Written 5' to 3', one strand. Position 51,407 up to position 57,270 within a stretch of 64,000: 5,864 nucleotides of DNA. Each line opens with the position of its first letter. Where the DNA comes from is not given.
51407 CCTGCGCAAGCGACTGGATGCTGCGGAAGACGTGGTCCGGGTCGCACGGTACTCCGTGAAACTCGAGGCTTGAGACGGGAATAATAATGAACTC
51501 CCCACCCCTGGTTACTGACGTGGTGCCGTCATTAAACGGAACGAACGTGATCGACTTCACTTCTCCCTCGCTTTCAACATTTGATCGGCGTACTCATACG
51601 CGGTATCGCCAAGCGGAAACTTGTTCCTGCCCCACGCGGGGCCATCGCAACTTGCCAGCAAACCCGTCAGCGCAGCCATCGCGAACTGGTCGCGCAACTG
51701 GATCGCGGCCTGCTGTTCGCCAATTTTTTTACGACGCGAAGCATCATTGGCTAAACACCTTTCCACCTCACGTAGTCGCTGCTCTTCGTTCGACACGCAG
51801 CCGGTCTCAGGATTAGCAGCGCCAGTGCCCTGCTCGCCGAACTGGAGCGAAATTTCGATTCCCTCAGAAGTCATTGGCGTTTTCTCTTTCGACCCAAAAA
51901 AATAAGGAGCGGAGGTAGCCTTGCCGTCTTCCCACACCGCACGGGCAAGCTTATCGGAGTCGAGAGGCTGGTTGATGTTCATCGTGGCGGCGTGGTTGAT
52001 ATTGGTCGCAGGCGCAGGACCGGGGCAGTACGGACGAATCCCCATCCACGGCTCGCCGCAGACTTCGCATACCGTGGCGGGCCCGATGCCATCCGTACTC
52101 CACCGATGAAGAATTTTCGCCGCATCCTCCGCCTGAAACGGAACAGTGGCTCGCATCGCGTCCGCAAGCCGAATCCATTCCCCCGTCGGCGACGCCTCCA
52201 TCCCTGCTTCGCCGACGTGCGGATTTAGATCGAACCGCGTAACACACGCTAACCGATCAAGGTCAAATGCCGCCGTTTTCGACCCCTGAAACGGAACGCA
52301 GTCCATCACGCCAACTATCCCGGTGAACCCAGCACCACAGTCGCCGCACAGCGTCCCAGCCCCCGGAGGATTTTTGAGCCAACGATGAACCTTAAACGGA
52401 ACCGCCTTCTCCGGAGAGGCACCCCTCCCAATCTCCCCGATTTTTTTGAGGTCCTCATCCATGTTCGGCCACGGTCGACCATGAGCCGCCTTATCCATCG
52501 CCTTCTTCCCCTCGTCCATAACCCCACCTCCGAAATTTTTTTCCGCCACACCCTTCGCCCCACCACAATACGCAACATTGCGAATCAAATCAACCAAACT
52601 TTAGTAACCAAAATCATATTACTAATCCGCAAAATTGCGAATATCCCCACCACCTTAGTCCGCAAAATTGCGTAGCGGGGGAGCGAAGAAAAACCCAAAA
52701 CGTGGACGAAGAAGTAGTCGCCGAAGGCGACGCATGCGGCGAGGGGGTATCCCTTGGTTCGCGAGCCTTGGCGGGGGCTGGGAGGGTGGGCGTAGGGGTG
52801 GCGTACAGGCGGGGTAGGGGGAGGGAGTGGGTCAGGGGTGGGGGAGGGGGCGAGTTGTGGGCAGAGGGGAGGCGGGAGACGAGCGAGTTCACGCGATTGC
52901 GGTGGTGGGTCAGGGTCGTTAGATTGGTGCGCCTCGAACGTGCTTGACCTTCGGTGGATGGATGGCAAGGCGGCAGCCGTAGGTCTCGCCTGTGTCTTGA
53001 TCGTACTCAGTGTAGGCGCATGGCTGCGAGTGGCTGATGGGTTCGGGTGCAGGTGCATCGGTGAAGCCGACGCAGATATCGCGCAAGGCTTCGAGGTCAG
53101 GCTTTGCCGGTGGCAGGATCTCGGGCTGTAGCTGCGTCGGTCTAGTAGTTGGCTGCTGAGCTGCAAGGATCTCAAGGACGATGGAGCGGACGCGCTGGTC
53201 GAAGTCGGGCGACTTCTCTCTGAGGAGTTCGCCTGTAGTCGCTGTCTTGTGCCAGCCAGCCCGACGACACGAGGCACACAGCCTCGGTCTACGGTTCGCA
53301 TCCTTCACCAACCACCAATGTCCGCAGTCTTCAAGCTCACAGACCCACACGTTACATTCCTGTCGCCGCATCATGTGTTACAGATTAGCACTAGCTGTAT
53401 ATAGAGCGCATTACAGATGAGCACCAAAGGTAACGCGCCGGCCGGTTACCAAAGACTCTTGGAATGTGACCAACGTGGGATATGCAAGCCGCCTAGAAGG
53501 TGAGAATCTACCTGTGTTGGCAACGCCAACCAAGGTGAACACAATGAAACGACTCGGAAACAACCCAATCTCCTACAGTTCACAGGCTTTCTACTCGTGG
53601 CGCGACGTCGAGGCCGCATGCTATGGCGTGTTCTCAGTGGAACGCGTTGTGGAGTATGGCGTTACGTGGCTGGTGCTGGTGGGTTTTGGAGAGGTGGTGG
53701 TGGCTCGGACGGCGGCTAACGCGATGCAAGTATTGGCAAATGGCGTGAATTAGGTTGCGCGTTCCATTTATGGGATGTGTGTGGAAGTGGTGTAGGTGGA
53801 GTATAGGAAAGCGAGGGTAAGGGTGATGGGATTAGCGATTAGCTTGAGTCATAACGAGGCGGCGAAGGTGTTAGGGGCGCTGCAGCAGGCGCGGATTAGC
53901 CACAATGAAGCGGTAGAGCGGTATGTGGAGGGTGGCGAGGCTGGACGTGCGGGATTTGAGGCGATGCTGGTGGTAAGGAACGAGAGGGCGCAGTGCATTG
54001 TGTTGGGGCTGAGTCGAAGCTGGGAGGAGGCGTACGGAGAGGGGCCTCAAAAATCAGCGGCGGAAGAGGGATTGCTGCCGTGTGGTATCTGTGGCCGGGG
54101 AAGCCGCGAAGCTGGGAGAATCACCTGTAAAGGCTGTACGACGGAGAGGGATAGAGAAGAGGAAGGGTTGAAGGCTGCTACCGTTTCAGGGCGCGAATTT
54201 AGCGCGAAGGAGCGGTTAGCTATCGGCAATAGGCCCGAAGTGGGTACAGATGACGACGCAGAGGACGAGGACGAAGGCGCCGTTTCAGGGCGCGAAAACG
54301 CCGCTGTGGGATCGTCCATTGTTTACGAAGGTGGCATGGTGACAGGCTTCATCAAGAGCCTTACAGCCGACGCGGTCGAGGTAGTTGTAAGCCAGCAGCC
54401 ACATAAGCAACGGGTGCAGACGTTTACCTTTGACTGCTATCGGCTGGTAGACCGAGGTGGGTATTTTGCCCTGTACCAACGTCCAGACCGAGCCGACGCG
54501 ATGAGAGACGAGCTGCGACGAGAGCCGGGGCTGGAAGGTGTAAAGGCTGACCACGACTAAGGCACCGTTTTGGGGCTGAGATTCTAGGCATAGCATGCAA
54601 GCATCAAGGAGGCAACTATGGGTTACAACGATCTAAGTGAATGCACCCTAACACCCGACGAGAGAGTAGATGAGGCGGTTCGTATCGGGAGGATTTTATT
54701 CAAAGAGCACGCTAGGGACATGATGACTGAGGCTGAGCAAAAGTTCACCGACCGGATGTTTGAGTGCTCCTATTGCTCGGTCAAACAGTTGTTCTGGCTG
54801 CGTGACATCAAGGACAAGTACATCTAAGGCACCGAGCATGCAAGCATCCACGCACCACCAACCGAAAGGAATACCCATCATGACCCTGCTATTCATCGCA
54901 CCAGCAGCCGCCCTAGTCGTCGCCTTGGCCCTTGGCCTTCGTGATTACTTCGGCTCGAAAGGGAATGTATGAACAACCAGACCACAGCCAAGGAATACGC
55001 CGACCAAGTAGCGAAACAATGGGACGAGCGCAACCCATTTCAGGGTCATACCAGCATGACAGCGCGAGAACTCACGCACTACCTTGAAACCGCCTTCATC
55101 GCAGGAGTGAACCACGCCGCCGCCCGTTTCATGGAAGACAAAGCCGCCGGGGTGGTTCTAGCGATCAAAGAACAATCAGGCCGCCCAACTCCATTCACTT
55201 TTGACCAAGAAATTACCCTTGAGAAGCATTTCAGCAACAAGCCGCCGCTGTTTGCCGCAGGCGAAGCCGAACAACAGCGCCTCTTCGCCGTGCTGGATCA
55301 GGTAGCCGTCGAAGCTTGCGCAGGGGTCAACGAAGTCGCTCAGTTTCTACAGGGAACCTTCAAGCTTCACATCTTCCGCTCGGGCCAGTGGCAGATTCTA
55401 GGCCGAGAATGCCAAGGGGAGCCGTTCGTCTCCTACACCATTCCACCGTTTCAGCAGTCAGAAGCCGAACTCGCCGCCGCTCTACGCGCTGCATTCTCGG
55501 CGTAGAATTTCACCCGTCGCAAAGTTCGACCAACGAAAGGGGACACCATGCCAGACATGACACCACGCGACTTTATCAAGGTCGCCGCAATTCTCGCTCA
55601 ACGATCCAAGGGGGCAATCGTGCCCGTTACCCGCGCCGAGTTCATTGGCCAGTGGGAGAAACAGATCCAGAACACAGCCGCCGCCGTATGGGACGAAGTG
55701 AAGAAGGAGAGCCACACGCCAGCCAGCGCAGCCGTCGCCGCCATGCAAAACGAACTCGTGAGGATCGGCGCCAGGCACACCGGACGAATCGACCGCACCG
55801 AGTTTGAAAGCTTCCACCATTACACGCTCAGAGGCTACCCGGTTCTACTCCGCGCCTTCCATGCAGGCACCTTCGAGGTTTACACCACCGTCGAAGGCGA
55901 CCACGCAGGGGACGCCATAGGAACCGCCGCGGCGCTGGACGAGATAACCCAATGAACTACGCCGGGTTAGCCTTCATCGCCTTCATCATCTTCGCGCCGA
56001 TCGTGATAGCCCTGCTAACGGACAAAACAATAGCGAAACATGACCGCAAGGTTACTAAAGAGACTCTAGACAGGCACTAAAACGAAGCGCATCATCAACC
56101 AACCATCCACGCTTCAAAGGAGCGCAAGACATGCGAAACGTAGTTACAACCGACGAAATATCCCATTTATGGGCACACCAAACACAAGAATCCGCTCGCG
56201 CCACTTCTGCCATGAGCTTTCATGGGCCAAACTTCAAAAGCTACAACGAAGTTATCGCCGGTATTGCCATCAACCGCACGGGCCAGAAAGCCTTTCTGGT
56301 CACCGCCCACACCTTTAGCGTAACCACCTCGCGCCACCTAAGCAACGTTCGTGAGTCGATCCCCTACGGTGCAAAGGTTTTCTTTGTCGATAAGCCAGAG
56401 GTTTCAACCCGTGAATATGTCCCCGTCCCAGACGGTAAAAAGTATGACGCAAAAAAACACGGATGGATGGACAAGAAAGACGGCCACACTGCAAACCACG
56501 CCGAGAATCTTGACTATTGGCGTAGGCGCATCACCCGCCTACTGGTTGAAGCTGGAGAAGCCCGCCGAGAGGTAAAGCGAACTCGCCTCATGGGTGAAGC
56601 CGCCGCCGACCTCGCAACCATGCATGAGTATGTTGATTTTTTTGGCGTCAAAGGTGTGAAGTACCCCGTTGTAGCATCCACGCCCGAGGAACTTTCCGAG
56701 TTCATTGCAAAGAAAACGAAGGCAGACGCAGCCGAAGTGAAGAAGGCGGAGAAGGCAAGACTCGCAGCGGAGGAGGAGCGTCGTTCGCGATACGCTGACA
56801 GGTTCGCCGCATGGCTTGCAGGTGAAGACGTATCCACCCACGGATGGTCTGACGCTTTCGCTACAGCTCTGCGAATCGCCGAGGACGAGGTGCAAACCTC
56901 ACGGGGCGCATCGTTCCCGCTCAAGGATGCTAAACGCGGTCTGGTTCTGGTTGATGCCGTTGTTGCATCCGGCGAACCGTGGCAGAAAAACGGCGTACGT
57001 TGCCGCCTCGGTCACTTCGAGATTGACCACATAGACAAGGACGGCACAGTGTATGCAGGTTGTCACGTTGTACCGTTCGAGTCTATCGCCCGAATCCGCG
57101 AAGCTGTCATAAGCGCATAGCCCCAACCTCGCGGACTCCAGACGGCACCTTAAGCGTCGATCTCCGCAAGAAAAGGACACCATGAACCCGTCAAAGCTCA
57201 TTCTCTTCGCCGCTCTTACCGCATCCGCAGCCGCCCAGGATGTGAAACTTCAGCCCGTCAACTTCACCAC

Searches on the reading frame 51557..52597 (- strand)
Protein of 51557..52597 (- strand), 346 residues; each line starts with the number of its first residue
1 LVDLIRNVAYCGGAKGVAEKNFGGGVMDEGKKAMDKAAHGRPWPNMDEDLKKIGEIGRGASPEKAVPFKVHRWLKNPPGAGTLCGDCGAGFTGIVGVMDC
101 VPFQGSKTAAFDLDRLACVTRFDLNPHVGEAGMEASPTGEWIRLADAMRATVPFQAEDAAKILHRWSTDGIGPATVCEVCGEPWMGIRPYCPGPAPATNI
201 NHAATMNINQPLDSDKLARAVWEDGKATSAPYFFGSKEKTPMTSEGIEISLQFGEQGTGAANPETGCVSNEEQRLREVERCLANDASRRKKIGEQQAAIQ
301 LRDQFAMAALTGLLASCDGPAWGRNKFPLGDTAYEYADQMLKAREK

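Call 79: search_protein_families(library=phrogs, proteins=[window:51557-52597:-], max_evalue=0.00001)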
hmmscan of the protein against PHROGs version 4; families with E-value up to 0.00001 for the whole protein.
window:51557-52597:- (346 aa): 2 families
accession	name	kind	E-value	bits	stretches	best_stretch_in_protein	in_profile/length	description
phrog_2201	-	unknown function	1.8e-08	35.4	1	291-346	156-216/226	-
phrog_20565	-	unknown function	8.7e-07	30.2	1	296-345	18-70/71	-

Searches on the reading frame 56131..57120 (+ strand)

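Call 80: search_protein_families(library=phrogs, proteins=[window:56131-57120:+], max_evalue=0.00001)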
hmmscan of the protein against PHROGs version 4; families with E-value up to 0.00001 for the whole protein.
window:56131-57120:+ (329 aa): 1 family
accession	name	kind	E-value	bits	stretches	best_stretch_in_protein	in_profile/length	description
phrog_7247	-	unknown function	3.4e-44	152.5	1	1-324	1-343/365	-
